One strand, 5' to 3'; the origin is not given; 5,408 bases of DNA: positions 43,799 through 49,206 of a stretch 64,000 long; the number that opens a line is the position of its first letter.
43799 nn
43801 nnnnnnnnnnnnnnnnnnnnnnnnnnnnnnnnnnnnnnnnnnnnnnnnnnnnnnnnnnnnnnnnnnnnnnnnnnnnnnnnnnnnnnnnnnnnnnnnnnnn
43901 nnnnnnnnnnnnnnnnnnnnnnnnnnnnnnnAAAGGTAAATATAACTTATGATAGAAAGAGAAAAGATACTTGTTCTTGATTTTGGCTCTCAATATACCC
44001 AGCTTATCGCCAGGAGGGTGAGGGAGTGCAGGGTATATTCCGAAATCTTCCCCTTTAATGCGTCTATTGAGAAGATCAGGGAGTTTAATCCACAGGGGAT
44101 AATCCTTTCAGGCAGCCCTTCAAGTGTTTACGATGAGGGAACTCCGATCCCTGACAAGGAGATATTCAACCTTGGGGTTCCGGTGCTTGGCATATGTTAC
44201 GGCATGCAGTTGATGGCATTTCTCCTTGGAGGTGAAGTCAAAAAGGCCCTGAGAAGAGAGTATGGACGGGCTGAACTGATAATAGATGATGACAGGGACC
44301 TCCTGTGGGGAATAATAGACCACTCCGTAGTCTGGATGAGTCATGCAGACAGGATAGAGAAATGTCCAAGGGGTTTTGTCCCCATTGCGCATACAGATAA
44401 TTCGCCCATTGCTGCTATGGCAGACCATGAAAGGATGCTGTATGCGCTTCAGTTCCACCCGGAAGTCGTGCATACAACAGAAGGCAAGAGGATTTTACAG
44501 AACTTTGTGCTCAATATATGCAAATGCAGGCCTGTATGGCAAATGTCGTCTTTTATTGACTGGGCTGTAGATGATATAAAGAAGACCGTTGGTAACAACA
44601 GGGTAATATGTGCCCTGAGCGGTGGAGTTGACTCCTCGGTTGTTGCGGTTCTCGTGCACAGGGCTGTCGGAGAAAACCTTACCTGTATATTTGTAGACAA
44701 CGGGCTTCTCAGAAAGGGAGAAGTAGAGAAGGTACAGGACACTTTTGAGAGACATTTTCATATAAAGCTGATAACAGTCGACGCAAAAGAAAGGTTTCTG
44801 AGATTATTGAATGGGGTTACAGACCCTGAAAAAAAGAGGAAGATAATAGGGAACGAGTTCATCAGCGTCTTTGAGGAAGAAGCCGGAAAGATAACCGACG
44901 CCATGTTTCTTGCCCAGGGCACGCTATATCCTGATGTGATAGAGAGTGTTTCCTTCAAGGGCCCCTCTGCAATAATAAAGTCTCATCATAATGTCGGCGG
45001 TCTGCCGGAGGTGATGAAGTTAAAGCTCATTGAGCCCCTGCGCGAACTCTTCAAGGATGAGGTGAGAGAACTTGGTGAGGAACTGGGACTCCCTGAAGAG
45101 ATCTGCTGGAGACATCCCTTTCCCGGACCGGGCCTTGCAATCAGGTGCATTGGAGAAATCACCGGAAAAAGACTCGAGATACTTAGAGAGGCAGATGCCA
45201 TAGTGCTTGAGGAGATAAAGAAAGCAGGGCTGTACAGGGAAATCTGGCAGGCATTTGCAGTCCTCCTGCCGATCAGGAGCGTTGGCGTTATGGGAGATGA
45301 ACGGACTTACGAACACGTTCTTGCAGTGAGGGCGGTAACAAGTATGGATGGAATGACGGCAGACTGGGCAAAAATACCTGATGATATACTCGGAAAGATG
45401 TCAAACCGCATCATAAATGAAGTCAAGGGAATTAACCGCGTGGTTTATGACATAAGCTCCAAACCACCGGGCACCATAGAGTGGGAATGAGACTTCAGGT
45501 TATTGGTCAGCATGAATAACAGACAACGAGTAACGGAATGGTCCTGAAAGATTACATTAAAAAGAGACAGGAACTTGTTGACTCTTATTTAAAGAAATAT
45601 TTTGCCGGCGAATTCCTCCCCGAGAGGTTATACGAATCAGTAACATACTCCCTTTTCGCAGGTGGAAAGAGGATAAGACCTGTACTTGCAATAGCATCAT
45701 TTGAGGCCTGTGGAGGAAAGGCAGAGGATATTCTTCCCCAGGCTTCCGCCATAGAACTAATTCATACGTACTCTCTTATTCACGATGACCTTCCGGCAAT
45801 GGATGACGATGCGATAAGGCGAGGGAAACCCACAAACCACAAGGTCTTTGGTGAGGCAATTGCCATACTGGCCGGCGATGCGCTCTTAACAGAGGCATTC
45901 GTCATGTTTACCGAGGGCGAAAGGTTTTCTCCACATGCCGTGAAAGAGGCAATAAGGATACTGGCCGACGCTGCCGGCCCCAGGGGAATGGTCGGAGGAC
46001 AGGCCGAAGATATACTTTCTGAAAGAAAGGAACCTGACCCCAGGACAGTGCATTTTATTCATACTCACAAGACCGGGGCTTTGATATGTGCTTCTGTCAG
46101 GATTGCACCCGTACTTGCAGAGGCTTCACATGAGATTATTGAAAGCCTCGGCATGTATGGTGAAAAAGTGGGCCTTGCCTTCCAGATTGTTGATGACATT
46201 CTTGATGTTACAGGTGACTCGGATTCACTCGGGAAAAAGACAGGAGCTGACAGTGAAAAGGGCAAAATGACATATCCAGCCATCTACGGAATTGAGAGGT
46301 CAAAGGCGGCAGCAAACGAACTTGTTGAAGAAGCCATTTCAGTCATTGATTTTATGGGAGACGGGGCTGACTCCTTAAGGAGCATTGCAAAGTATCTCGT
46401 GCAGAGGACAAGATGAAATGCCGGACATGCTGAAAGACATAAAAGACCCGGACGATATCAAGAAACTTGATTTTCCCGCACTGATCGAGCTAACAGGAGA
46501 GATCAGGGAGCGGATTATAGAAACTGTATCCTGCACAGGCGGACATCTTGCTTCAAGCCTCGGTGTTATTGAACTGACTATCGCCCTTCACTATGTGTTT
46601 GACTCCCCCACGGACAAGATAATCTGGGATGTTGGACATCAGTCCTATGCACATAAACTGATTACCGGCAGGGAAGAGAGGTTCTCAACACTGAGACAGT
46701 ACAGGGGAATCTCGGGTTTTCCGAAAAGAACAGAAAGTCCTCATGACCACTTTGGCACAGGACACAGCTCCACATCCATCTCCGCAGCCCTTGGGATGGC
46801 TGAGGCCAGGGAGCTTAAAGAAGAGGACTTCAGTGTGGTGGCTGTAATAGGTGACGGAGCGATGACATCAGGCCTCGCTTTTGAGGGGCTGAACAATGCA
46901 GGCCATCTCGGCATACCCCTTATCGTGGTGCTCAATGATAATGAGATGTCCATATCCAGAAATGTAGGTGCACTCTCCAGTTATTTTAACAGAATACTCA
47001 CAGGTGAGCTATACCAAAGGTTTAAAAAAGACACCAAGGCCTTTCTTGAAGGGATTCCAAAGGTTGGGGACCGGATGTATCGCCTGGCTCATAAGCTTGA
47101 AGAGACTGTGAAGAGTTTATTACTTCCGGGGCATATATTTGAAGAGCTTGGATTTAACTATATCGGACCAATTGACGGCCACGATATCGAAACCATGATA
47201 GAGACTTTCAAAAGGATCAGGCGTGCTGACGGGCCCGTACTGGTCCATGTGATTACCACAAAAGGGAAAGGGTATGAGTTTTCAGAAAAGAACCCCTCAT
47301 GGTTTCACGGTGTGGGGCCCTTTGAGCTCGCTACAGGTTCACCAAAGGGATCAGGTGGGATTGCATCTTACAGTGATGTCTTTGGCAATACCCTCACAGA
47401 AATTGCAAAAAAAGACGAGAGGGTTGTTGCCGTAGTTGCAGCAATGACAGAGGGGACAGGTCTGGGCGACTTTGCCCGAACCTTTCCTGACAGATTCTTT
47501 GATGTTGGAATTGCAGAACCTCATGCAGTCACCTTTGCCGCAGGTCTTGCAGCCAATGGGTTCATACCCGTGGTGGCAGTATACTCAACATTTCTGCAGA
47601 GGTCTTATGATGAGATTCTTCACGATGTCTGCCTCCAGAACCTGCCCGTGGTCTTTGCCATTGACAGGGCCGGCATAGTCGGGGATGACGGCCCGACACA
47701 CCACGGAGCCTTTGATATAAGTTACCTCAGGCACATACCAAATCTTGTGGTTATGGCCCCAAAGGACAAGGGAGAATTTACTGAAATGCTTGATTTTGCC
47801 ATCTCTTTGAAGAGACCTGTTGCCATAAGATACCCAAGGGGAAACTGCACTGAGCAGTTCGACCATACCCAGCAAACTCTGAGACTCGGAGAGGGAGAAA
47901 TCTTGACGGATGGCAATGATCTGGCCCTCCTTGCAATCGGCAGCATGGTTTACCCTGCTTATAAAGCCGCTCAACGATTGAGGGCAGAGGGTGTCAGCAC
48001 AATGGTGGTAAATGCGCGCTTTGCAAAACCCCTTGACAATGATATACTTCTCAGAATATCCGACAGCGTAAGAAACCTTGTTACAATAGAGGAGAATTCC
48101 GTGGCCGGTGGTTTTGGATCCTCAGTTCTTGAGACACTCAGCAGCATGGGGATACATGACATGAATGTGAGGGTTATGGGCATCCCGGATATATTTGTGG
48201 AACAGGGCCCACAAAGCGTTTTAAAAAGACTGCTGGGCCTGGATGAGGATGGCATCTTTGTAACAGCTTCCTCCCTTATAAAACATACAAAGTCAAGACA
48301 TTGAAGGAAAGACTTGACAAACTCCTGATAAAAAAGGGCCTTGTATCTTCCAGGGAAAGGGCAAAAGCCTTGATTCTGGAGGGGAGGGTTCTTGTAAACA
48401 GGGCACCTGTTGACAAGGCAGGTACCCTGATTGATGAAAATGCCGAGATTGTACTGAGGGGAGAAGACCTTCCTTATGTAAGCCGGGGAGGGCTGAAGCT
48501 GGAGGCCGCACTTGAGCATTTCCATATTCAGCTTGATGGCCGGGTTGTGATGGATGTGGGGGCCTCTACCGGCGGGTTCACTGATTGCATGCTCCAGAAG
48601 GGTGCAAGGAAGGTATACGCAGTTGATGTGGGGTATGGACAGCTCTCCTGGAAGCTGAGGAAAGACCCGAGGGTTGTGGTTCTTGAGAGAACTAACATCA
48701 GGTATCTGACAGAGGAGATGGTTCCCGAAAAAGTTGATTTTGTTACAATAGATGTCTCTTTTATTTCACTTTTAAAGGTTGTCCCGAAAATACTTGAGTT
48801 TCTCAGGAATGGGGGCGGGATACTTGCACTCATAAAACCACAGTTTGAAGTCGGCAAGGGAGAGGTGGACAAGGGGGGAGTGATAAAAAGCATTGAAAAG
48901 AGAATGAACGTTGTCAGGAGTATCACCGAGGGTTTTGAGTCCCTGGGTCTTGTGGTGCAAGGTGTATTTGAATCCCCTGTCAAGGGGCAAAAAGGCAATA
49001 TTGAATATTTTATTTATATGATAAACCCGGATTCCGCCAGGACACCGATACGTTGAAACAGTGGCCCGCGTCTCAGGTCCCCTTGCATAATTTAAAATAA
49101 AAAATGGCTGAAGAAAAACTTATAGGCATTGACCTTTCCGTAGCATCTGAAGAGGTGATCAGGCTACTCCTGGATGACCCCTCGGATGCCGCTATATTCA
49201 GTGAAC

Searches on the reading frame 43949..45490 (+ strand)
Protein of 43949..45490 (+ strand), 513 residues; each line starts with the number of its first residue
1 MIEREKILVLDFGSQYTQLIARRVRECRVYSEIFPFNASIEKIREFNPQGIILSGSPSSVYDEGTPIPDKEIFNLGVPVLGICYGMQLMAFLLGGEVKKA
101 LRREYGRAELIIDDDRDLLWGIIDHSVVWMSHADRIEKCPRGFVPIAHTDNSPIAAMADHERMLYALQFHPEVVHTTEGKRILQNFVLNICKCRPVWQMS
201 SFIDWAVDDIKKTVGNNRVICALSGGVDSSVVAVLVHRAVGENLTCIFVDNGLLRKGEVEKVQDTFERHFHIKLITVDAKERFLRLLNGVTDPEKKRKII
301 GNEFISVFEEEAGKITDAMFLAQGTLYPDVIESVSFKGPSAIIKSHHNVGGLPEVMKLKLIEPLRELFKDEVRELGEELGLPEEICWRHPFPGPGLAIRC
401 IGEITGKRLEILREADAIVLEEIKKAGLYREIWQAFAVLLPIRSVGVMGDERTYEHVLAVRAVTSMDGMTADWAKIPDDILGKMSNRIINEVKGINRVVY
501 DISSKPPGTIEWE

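Call 52: search_protein_families(library=ncbifam, proteins=[window:43949-45490:+], max_evalue=1e-15)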
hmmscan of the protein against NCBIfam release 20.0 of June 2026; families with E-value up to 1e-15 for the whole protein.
window:43949-45490:+ (513 aa): 7 families
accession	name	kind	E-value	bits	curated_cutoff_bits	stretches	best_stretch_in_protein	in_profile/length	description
NF000848.1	PRK00074.1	equivalog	2.3e-252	838.1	400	1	7-513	1-512/512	glutamine-hydrolyzing GMP synthase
TIGR00884.1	guaA_Cterm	equivalog_domain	2.3e-154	513.2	338.75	1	202-513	2-310/310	glutamine-hydrolyzing GMP synthase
TIGR00888.1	guaA_Nterm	equivalog_domain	2.3e-77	258.6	172.15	1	7-193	1-187/188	glutamine-hydrolyzing GMP synthase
NF001975.0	PRK00758.1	equivalog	4.1e-49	166.7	198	1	6-192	3-183/185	GMP synthase subunit A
NF011201.0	PRK14607.1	equivalog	1.1e-22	80.5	670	1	37-190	34-188/534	bifunctional anthranilate synthase component II/anthranilate phosphoribosyltransferase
NF005799.0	PRK07649.1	equivalog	4e-18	65.6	327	1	39-188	35-186/195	aminodeoxychorismate/anthranilate synthase component II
NF009475.0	PRK12838.1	equivalog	3e-17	62.6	221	1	4-191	169-354/359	carbamoyl phosphate synthase small subunit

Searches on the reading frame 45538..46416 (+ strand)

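Call 52: search_protein_families(library=ncbifam, proteins=[window:45538-46416:+], max_evalue=1e-15)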
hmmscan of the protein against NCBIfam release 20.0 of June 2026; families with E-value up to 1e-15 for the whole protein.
window:45538-46416:+ (292 aa): 16 families
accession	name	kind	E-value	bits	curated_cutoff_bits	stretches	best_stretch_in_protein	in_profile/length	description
NF045485.1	FPPsyn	subfamily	7.4e-105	350.2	275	1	8-291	2-287/288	farnesyl diphosphate synthase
NF045685.1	GGPPSynCrtE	equivalog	9.5e-96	320.3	460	1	3-291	3-292/293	geranylgeranyl diphosphate synthase CrtE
NF007877.0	PRK10581.1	equivalog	1.6e-71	240.9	321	1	7-291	7-298/299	(2E,6E)-farnesyl diphosphate synthase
NF041169.1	f2_encap_cargo4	exception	3.4e-65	220.5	450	1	5-264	3-265/334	family 2 encapsulin nanocompartment cargo protein polyprenyl transferase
NF040698.1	IdsA_Meth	equivalog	6.4e-65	219.5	468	1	4-261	4-259/328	short chain isoprenyl diphosphate synthase IdsA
NF041003.1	GGPP_syn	equivalog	1.7e-51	175.3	500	1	3-268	2-263/326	geranylgeranyl diphosphate synthase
NF045549.1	GGPPsyn_IdsB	equivalog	1.1e-40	139.8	475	1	42-263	64-280/346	geranylgeranyl diphosphate synthase IdsB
NF040789.2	gerfarn_diphsyn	equivalog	1.6e-39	136.1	560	1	54-245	73-260/345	geranylfarnesyl diphosphate synthase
TIGR02749.1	prenyl_cyano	equivalog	1e-38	133.2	383.2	1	39-265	39-259/322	solanesyl diphosphate synthase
TIGR02748.1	GerC3_HepT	equivalog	8.9e-37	126.9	456.55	1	12-257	14-248/319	heptaprenyl diphosphate synthase component II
NF008140.0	PRK10888.1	equivalog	1.3e-35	123.2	412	1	37-268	38-260/323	octaprenyl diphosphate synthase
NF042417.1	NPPPS_Mycobact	equivalog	3.8e-35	121.5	600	1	31-262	44-266/335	nonaprenyl/(2E,6E)-farnesyl/geranylgeranyl diphosphat synthase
NF045628.1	HxpDPsynlarge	equivalog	8.2e-32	110.4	500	1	31-262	23-245/311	hexaprenyl-diphosphate synthase large subunit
NF040627.1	GFPS_Meth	equivalog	1.4e-25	90.3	600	1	34-261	31-241/285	geranylfarnesyl diphosphate synthase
NF042416.1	GFPPS_Mycobact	equivalog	1.8e-24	86.4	600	1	30-266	29-284/350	bifunctional (2E,6E)-farnesyl/geranyl diphosphate synthase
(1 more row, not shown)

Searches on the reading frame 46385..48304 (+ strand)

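Call 52: search_protein_families(library=ncbifam, proteins=[window:46385-48304:+], max_evalue=1e-15)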
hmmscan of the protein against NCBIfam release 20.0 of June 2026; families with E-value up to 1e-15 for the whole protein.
window:46385-48304:+ (639 aa): 8 families
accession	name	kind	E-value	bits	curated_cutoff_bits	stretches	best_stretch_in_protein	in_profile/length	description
TIGR00204.1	dxs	equivalog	7.4e-254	843.9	465.95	1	18-624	3-607/616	1-deoxy-D-xylulose-5-phosphate synthase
NF003933.0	PRK05444.2-2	equivalog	6.1e-187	622.8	395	1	14-626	6-599/606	1-deoxy-D-xylulose-5-phosphate synthase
NF008968.0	PRK12315.1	subfamily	3.7e-165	550.5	510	2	250-624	202-573/582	1-deoxy-D-xylulose-5-phosphate synthase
NF004559.0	PRK05899.2-5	equivalog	1.9e-64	218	488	1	330-633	321-625/627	transketolase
NF004556.0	PRK05899.2-2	equivalog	9e-42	143.2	575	1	331-630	326-636/639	transketolase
TIGR00232.1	tktlase_bact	equivalog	1.5e-21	76.5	682.25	0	364-546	391-576/654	transketolase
NF004558.0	PRK05899.2-4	equivalog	2.6e-19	69.1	788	0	359-572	381-600/651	transketolase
NF006667.0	PRK09212.1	subfamily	1.9e-17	63.2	321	1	367-598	49-289/327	pyruvate dehydrogenase complex E1 component subunit beta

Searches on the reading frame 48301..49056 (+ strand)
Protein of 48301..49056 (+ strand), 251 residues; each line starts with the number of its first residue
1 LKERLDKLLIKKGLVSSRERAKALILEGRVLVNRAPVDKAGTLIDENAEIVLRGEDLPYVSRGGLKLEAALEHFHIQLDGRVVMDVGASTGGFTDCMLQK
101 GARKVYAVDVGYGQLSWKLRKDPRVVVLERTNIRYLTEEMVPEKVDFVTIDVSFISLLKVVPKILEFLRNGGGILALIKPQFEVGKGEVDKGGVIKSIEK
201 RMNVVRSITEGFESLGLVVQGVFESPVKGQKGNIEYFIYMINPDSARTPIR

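Call 52: search_protein_families(library=ncbifam, proteins=[window:48301-49056:+], max_evalue=1e-15)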
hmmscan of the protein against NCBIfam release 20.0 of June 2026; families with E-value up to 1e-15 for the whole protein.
window:48301-49056:+ (251 aa): 2 families
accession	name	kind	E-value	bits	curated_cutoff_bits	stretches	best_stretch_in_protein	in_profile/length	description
TIGR00478.1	tly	subfamily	5e-82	274.6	185.8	1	4-235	1-228/228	TlyA family rRNA (cytidine-2'-O)-methyltransferase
NF049952.1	23rRNACMtaseTlyA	equivalog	6.2e-60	202.6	250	1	4-240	2-234/236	23S rRNA (cytidine-2'-O)-methyltransferase TlyA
